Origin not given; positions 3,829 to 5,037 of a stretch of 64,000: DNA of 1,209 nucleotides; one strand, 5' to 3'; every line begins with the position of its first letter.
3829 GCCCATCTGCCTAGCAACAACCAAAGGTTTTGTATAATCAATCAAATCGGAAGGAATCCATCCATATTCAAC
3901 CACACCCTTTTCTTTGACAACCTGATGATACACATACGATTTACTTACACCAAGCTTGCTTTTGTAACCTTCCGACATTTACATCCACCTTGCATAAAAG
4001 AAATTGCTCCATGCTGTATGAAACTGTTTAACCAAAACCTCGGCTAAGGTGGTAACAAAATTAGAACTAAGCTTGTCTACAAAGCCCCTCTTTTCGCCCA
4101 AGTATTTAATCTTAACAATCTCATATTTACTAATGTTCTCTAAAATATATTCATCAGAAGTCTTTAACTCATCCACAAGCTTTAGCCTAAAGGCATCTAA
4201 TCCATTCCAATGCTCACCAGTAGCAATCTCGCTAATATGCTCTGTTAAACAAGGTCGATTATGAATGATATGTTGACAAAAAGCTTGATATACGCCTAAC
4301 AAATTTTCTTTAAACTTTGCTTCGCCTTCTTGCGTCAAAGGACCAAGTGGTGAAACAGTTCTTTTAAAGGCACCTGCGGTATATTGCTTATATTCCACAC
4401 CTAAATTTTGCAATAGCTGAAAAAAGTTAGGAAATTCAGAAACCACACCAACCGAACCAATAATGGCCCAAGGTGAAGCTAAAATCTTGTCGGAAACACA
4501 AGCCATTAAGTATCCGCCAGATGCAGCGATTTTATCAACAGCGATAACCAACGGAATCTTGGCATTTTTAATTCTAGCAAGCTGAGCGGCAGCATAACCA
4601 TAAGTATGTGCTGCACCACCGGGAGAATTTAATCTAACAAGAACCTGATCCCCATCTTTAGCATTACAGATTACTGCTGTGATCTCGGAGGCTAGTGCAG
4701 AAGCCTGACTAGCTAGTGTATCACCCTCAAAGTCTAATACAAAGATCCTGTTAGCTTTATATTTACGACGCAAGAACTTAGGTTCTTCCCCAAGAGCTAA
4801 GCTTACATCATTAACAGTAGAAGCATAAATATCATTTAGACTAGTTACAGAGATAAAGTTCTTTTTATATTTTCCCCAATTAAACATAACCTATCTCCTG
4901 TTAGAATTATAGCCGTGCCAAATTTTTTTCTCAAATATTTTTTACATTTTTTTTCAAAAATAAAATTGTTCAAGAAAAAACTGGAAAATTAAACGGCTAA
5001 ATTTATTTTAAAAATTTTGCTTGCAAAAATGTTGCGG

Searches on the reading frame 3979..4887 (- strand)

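Call 12: search_protein_families(library=phrogs, proteins=[window:3979-4887:-], max_evalue=0.001)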
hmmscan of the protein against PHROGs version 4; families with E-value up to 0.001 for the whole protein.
window:3979-4887:- (302 aa): 3 families
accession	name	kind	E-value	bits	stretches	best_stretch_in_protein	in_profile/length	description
phrog_53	-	head and packaging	1.1e-30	108.4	1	75-248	113-285/583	head maturation protease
phrog_33023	-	unknown function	8.8e-17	62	1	77-256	109-289/507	-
phrog_2976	-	head and packaging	6.5e-05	23.8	1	66-141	38-110/394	head maturation protease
